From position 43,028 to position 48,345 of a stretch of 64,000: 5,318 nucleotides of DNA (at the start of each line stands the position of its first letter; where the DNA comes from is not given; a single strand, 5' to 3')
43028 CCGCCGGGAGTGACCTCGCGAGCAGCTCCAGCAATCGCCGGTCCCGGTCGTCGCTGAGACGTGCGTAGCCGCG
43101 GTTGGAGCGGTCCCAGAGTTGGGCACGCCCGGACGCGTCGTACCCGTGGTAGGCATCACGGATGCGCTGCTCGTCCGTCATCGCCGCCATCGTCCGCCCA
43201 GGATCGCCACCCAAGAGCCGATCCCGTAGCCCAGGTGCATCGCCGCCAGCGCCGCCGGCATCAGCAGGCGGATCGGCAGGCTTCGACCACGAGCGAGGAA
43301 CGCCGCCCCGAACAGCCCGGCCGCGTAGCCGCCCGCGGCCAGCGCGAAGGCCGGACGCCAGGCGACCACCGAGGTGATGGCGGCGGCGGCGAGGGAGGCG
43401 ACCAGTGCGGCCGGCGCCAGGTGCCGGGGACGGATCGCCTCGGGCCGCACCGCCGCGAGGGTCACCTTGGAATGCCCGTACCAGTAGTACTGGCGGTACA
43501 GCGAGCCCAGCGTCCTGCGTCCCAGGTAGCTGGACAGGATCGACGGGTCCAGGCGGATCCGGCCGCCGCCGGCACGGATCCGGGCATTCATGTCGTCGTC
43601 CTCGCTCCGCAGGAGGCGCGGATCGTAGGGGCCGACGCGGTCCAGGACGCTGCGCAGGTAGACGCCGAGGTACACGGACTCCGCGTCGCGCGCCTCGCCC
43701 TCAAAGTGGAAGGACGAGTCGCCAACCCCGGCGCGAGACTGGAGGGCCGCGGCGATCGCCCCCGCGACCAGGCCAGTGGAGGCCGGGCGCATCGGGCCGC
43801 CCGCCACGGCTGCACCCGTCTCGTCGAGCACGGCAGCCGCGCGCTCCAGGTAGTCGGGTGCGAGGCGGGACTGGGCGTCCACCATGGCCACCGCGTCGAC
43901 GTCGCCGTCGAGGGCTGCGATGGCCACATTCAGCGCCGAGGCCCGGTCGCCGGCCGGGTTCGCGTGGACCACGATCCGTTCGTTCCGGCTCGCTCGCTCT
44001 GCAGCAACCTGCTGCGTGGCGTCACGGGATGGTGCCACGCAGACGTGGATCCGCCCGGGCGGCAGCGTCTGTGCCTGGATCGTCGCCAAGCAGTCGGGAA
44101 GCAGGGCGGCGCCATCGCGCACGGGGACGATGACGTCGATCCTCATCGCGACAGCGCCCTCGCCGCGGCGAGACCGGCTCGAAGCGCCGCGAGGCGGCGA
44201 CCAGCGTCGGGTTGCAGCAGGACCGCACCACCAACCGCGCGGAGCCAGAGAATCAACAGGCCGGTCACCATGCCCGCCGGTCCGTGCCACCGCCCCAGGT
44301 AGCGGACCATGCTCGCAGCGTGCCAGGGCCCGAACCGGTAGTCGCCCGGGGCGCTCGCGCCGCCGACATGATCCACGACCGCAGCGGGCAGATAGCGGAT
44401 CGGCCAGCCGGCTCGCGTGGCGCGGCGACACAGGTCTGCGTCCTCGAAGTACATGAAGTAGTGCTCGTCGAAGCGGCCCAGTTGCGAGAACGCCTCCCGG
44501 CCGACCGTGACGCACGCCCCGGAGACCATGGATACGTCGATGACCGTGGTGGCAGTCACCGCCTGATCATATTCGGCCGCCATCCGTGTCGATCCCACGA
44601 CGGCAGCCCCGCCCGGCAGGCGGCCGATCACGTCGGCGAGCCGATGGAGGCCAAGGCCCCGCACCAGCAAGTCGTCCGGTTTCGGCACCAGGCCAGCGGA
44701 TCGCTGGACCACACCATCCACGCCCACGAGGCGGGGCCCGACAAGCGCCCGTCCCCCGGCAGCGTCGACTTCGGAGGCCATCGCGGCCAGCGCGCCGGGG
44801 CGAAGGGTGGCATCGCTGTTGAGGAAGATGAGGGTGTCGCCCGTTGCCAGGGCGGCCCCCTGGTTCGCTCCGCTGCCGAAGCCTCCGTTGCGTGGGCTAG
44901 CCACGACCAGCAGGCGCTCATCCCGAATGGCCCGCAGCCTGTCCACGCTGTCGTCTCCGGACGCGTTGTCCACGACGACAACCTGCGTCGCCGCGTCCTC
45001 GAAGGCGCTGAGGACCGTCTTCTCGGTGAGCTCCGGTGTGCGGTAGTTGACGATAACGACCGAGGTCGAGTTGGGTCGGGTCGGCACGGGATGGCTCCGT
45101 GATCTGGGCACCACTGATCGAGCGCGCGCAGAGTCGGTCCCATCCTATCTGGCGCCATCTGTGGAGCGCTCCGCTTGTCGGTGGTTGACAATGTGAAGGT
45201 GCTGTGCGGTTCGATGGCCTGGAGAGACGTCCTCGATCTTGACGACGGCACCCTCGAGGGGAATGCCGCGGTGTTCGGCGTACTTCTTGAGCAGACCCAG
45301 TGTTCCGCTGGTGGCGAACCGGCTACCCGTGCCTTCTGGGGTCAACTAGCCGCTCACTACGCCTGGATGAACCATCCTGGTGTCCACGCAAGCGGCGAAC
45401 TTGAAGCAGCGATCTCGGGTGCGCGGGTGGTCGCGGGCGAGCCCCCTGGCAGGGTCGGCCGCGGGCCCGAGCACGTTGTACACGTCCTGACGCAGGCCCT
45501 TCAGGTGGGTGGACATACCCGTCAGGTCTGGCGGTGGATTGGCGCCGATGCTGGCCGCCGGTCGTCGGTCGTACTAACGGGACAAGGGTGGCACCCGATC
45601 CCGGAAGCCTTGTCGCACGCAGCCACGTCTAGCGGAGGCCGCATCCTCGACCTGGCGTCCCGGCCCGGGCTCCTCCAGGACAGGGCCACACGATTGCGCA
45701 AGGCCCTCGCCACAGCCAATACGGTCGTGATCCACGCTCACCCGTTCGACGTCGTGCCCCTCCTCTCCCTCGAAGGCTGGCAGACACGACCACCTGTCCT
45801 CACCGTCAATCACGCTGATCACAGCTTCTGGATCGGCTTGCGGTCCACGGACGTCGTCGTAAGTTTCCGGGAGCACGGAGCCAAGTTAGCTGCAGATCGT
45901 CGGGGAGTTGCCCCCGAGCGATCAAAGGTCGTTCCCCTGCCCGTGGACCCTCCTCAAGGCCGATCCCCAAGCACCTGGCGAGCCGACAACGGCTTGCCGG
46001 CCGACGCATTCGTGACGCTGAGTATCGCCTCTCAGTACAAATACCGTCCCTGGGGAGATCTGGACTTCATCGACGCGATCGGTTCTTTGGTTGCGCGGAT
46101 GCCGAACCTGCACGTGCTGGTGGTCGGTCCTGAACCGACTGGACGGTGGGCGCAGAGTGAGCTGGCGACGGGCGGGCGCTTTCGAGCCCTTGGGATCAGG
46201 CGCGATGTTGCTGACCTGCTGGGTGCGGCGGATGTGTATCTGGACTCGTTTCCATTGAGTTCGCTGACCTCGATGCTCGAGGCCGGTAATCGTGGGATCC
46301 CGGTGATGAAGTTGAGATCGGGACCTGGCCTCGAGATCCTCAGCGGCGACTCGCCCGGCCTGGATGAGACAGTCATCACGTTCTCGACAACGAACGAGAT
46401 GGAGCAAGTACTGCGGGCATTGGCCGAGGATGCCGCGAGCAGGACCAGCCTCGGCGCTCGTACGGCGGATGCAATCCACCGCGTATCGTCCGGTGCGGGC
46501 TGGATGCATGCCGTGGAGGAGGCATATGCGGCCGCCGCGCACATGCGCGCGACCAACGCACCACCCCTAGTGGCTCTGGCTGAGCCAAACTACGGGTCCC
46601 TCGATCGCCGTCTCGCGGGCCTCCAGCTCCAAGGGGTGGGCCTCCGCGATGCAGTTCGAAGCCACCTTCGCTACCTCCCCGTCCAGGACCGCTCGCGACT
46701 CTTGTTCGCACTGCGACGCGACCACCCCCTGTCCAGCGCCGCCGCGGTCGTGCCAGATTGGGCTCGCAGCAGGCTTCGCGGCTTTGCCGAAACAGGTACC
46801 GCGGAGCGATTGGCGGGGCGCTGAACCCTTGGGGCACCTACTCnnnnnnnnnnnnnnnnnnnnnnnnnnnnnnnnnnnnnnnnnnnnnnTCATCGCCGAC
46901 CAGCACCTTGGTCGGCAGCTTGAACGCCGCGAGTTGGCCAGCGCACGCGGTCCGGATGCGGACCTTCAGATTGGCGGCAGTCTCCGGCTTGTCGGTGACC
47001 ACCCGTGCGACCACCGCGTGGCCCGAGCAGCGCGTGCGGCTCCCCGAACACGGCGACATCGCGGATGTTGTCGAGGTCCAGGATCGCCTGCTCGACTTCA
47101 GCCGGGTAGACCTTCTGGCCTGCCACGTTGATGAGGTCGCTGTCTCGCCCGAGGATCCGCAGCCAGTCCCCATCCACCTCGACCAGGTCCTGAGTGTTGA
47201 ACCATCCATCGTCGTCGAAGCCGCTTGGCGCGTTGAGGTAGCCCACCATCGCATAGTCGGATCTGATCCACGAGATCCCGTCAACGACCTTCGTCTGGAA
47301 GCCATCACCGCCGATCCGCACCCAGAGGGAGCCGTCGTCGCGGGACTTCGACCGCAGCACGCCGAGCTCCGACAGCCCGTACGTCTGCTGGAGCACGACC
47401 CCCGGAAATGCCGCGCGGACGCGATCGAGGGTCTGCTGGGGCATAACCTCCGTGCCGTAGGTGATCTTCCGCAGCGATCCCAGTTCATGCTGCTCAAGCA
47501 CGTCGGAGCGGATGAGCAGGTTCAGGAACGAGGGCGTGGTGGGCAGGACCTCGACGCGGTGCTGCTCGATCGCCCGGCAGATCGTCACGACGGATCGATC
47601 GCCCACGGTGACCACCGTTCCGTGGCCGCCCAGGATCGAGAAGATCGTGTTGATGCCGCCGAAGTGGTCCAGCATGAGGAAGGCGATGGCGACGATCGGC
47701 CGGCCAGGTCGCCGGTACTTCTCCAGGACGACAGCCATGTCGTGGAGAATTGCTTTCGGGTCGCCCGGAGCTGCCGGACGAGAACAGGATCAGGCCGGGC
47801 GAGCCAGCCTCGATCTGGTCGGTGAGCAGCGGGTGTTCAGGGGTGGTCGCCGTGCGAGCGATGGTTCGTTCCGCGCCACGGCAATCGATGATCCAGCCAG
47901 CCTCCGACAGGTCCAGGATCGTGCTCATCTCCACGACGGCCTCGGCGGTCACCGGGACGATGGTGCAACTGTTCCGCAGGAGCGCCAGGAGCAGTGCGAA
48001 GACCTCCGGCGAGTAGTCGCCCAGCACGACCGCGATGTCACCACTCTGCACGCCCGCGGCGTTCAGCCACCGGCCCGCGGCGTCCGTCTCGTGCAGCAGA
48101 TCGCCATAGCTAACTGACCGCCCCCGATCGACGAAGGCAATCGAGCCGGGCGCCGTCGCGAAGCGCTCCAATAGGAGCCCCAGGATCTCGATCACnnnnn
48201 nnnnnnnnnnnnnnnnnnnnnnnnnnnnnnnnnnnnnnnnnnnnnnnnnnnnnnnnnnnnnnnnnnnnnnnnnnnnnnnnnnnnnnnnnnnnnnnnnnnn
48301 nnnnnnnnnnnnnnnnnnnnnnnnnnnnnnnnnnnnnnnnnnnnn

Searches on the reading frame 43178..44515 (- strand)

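Call 51: search_protein_families(library=pfam, proteins=[window:43178-44515:-], max_evalue=0.001)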
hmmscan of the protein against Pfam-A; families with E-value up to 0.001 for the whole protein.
window:43178-44515:- (445 aa): 3 families
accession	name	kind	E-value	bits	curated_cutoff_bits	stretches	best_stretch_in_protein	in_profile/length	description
PF00535.33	Glycos_transf_2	-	2.6e-12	47.4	23.3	1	128-242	2-115/168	Glycosyl transferase family 2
PF13641.12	Glyco_tranf_2_3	-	1.8e-08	35.1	27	1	126-320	3-201/230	Glycosyltransferase like family 2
PF13632.12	Glyco_trans_2_3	-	1.9e-05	25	27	1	209-395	2-188/198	Glycosyl transferase family group 2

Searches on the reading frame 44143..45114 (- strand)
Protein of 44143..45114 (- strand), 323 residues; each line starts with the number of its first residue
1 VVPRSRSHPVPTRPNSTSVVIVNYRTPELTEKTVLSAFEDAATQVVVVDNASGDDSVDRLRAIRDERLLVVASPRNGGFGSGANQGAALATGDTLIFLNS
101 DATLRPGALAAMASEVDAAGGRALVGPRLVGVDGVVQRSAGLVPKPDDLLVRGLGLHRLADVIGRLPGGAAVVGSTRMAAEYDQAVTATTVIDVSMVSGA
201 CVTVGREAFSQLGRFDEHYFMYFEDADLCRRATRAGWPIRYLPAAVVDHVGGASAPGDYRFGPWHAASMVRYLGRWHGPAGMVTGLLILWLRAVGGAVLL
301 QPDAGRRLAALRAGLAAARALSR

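Call 8: search_protein_families(library=pfam, proteins=[window:44143-45114:-], max_evalue=0.001)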
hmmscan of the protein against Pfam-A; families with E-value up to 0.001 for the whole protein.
window:44143-45114:- (323 aa): 4 families
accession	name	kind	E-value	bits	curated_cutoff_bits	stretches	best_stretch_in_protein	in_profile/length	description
PF00535.33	Glycos_transf_2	-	3.2e-17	63.4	23.3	1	18-136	1-123/168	Glycosyl transferase family 2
PF13641.12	Glyco_tranf_2_3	-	1.3e-14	55.3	27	1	14-253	1-215/230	Glycosyltransferase like family 2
PF10111.15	Glyco_tranf_2_2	-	2.3e-08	34.3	27.3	1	31-114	17-104/276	Glycosyltransferase like family 2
PF13632.12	Glyco_trans_2_3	-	6.5e-06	26.5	27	1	190-250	65-123/198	Glycosyl transferase family group 2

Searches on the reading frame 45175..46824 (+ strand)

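Call 8: search_protein_families(library=pfam, proteins=[window:45175-46824:+], max_evalue=0.001)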
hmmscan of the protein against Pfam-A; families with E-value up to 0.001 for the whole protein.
window:45175-46824:+ (549 aa): 1 family
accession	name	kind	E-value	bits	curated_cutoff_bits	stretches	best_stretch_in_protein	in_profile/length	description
PF13692.12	Glyco_trans_1_4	-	0.00016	22.4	27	1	297-391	19-117/142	Glycosyl transferases group 1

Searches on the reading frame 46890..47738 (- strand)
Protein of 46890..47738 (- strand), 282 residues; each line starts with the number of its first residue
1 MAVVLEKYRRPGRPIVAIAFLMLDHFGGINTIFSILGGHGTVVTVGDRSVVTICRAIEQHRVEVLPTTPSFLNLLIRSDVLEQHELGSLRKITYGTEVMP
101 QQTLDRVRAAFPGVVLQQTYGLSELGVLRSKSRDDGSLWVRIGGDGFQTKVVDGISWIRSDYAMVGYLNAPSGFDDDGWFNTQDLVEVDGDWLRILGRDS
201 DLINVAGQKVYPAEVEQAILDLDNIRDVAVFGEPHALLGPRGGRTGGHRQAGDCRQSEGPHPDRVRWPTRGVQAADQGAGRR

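Call 4: search_protein_families(library=pfam, proteins=[window:46890-47738:-], max_evalue=0.01)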
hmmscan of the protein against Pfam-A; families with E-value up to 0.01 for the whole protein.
window:46890-47738:- (282 aa): 2 families
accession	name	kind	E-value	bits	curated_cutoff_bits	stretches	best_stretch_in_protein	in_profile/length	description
PF00501.34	AMP-binding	-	1.5e-14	54.1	29.9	1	18-128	209-327/384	AMP-binding enzyme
PF23562.2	AMP-binding_C_3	-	0.0072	17.1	20.8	0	199-239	1-42/124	AMP-binding enzyme C-terminal domain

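Call 5: search_protein_families(library=ncbifam, proteins=[window:46890-47738:-], max_evalue=0.01)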
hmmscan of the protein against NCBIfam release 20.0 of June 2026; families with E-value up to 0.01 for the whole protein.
window:46890-47738:- (282 aa): 90 families (the best 25 are shown)
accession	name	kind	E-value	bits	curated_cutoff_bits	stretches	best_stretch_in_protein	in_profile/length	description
NF005801.1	PRK07656.1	equivalog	2.7e-28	98.9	657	1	26-241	218-445/500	FadD3 family acyl-CoA ligase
NF004837.0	PRK06187.1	subfamily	4.2e-26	91.3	476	2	158-238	377-461/531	long-chain-fatty-acid--CoA ligase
NF006182.0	PRK08316.1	subfamily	1.2e-24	86.7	663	1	36-236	237-454/523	fatty acyl-CoA synthetase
NF005676.0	PRK07470.1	equivalog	2.1e-22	79.4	774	2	165-240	391-470/544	acyl-CoA synthetase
NF052580.1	Str24CoAsynCasG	equivalog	8.9e-21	73.8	750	2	152-239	398-489/548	steroid-24-oyl-CoA synthetase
TIGR01923.1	menE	equivalog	2.5e-18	66.2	330.15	1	21-239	161-388/442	o-succinylbenzoate--CoA ligase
NF005307.0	PRK06839.1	equivalog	5.4e-18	64.9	748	2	164-237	354-431/496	o-succinylbenzoate--CoA ligase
NF005863.0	PRK07798.1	subfamily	7.3e-17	61.1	543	2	188-239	421-471/540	acyl-CoA synthetase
NF002966.0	PRK03640.1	equivalog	2.6e-16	59.3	556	1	24-236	192-419/483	o-succinylbenzoate--CoA ligase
NF008192.1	PRK10946.1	equivalog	5.6e-16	57.9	783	1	35-239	245-470/534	(2,3-dihydroxybenzoyl)adenylate synthase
TIGR02275.1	DHB_AMP_lig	equivalog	6.7e-16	57.6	723.55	1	38-241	249-471/526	(2,3-dihydroxybenzoyl)adenylate synthase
TIGR01733.1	AA-adenyl-dom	subfamily_domain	3.8e-15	55.6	317.4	2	33-129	181-277/409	amino acid adenylation domain-containing protein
NF005714.0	PRK07529.1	subfamily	6.3e-15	54.5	632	2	176-237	451-513/640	acyl-CoA synthetase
NF004515.0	PRK05857.1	equivalog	7.3e-15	54.6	726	2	154-239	367-456/532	fatty acid--CoA ligase FadD10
NF005877.1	PRK07824.1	equivalog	7.6e-15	54.8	345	1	85-240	156-303/362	o-succinylbenzoate--CoA ligase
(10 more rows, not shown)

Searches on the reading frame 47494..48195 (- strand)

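Call 4: search_protein_families(library=pfam, proteins=[window:47494-48195:-], max_evalue=0.01)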
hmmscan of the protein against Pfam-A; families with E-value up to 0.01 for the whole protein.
window:47494-48195:- (233 aa): 1 family
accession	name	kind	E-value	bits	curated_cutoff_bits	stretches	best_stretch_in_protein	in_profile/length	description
PF00501.34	AMP-binding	-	2.2e-14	53.5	29.9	1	11-145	4-176/384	AMP-binding enzyme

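Call 5: search_protein_families(library=ncbifam, proteins=[window:47494-48195:-], max_evalue=0.01)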
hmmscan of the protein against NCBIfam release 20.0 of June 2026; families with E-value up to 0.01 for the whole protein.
window:47494-48195:- (233 aa): 34 families (the best 25 are shown)
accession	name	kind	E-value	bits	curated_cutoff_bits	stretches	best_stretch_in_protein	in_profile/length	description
NF006754.0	PRK09274.1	equivalog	1.4e-09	36.7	478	1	26-91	40-103/555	fatty acid CoA ligase family protein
NF004814.0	PRK06164.1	equivalog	8.9e-08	31.1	677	1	7-103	15-112/540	acyl-CoA synthetase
NF003417.0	PRK04813.1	subfamily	1.3e-07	30.6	476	1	12-146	13-159/505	D-alanine--poly(phosphoribitol) ligase subunit DltA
TIGR01734.1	D-ala-DACP-lig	equivalog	6.1e-07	28.4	559.85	1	13-112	11-111/504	D-alanine--poly(phosphoribitol) ligase subunit DltA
NF009929.0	PRK13390.1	equivalog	6.5e-07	28.1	951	1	19-114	16-103/501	acyl-CoA synthetase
TIGR01733.1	AA-adenyl-dom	subfamily_domain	2.6e-06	26.5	317.4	1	29-147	1-136/409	amino acid adenylation domain-containing protein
NF053567.1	HBDA_AROS1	equivalog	8.1e-06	24.5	1000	1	19-79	31-91/523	3-hydroxybenzoate--CoA ligase HbdA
TIGR02275.1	DHB_AMP_lig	equivalog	3.2e-05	22.4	723.55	1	7-86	28-105/526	(2,3-dihydroxybenzoyl)adenylate synthase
NF006134.1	PRK08279.1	equivalog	4e-05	22.3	625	1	11-74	53-116/605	long-chain-acyl-CoA synthetase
NF005702.0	PRK07514.1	subfamily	4e-05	22.1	558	1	20-119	22-122/506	malonyl-CoA synthase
NF006182.0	PRK08316.1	subfamily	5.1e-05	22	663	1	9-103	17-113/523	fatty acyl-CoA synthetase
NF006539.0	PRK09029.1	equivalog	7.1e-05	21.8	494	1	16-147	17-151/458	o-succinylbenzoate--CoA ligase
NF006181.0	PRK08314.1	subfamily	0.00011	20.6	705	1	20-99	42-123/563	long-chain-fatty-acid--CoA ligase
NF008192.1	PRK10946.1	equivalog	0.00012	20.6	783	1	9-84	30-102/534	(2,3-dihydroxybenzoyl)adenylate synthase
NF004808.0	PRK06155.1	equivalog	0.00017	20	722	1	7-102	26-122/542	ATP-dependent acyl-CoA ligase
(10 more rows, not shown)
